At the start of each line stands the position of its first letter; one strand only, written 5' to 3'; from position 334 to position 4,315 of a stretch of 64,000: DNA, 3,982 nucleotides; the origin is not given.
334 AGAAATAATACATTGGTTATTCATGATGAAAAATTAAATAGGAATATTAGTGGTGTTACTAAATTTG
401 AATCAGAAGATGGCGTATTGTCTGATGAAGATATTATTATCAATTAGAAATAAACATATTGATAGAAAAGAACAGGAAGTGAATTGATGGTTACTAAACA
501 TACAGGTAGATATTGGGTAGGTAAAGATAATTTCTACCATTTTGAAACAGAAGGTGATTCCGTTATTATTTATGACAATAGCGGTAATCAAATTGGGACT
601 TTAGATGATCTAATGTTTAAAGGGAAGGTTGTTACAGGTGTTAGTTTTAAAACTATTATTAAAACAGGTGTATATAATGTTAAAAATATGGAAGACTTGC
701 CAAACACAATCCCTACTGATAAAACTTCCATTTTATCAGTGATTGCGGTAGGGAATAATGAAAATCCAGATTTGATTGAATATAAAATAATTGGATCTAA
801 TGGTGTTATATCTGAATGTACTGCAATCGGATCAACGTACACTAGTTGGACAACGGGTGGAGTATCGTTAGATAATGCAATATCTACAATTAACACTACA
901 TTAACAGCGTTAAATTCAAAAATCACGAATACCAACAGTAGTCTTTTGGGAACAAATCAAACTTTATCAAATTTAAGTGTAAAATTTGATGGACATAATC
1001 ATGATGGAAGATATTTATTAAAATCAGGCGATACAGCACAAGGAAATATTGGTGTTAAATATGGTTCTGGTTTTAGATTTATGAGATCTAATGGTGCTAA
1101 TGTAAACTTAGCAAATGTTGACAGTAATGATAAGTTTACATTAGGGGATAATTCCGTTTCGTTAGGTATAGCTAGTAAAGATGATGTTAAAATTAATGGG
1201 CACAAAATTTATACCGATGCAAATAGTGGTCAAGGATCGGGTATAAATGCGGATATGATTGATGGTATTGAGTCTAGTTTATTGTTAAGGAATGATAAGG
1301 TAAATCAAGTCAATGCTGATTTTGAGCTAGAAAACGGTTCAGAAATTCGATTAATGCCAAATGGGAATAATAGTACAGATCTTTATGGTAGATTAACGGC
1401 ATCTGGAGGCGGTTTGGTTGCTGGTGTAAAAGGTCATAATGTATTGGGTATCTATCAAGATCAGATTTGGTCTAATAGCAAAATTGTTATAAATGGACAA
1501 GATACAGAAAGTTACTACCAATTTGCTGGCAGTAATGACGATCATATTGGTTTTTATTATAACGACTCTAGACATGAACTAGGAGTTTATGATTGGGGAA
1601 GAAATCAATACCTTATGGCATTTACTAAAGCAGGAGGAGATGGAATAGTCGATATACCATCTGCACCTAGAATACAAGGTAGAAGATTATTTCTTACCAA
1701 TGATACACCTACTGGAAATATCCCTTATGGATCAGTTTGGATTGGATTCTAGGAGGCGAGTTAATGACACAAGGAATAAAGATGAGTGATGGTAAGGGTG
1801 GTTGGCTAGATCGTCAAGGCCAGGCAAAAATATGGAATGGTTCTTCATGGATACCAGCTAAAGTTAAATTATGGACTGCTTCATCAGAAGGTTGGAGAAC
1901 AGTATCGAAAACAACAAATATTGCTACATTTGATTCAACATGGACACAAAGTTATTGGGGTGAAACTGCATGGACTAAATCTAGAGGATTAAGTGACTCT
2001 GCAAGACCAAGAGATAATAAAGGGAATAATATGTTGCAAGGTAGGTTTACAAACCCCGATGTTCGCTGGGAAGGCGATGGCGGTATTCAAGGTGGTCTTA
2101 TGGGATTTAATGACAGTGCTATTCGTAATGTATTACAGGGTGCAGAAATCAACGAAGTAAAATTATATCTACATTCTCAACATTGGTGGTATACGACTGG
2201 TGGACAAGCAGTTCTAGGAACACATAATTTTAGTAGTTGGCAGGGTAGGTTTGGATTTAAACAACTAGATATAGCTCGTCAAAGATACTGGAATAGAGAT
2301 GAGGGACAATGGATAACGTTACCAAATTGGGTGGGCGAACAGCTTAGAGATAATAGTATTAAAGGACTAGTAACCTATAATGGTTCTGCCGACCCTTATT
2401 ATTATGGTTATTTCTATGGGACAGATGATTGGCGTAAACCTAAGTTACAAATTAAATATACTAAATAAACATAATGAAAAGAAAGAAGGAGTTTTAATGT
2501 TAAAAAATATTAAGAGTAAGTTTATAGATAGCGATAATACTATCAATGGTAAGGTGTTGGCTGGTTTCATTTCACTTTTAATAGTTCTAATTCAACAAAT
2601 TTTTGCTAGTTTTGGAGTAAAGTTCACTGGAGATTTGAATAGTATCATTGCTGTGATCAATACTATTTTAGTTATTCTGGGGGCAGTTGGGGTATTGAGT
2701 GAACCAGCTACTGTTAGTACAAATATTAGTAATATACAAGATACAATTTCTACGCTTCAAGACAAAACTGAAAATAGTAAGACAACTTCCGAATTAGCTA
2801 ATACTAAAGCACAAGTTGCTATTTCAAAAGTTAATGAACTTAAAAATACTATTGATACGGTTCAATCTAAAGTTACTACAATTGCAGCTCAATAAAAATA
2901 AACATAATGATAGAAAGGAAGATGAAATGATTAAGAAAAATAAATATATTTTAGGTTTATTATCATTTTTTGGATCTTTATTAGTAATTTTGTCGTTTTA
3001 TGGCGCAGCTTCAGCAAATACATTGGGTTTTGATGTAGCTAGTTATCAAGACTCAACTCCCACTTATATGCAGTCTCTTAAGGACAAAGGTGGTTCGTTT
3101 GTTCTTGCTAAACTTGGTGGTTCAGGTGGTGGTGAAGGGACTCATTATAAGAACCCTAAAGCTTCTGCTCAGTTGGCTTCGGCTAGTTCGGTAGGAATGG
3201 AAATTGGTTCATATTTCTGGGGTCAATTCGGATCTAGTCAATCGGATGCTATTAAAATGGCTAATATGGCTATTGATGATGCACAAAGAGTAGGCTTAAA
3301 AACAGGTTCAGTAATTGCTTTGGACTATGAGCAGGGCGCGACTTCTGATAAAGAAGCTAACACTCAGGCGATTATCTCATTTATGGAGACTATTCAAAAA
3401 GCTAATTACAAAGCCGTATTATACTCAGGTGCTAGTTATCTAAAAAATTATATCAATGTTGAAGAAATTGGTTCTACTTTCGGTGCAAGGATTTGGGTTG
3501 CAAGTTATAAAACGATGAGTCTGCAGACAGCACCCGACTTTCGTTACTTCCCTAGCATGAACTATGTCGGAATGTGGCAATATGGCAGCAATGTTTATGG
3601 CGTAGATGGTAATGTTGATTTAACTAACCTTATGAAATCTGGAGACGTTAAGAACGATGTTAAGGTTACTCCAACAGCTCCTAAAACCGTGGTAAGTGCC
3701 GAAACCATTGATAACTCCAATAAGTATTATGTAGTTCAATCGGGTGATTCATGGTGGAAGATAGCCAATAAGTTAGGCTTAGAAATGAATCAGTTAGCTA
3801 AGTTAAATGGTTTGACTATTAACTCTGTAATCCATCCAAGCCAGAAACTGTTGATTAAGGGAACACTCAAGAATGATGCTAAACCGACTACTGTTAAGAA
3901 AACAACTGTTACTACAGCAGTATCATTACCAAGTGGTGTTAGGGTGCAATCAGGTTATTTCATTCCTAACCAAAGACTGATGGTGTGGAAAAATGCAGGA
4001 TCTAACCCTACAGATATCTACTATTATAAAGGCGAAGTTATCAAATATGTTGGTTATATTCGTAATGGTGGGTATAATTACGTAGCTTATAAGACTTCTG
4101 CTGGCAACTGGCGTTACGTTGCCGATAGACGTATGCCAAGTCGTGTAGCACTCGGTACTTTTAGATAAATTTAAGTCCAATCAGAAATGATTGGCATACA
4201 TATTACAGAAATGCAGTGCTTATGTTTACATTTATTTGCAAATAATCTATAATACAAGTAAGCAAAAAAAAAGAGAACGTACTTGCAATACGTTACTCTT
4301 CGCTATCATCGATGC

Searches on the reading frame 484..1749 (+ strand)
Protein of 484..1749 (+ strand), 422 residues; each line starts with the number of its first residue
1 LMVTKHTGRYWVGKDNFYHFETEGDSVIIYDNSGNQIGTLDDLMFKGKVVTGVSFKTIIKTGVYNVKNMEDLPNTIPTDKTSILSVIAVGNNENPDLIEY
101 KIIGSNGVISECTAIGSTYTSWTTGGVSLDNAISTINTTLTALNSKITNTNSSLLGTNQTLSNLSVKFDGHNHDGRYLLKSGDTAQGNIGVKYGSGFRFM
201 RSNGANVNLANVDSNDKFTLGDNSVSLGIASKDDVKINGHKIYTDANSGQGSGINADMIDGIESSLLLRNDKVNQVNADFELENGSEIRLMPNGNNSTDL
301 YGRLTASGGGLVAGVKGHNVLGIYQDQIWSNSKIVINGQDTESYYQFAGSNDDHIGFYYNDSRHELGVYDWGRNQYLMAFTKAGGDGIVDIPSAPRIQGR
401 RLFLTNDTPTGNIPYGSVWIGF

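Call 71: search_protein_families(library=phrogs, proteins=[window:484-1749:+], max_evalue=0.00001)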
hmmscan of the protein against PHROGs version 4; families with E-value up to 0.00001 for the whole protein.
window:484-1749:+ (422 aa): 1 family
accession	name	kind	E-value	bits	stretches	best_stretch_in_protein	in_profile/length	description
phrog_25563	-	unknown function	9e-06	25.4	0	133-319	352-526/777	-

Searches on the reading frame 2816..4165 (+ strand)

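Call 71: search_protein_families(library=phrogs, proteins=[window:2816-4165:+], max_evalue=0.00001)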
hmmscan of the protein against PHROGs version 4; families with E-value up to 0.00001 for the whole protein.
window:2816-4165:+ (450 aa): 8 families
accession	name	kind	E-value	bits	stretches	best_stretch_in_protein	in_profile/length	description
phrog_291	-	lysis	1.3e-71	242.9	2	31-275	72-312/509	endolysin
phrog_6745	-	lysis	7.5e-36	124.8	1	71-427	6-306/396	endolysin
phrog_35916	-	unknown function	1.5e-33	117.6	1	72-285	7-223/488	-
phrog_6219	-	lysis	1.4e-25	91.5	1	70-293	3-206/326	endolysin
phrog_2742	-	lysis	1.8e-08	35.2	1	285-348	249-311/318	endolysin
phrog_4602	-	other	2.6e-08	35.1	1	291-365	23-97/220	transglycosylase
phrog_380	-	lysis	3e-07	30.7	1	283-365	159-253/309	endolysin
phrog_5182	-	lysis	1.1e-06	29.5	1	283-363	198-276/321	endolysin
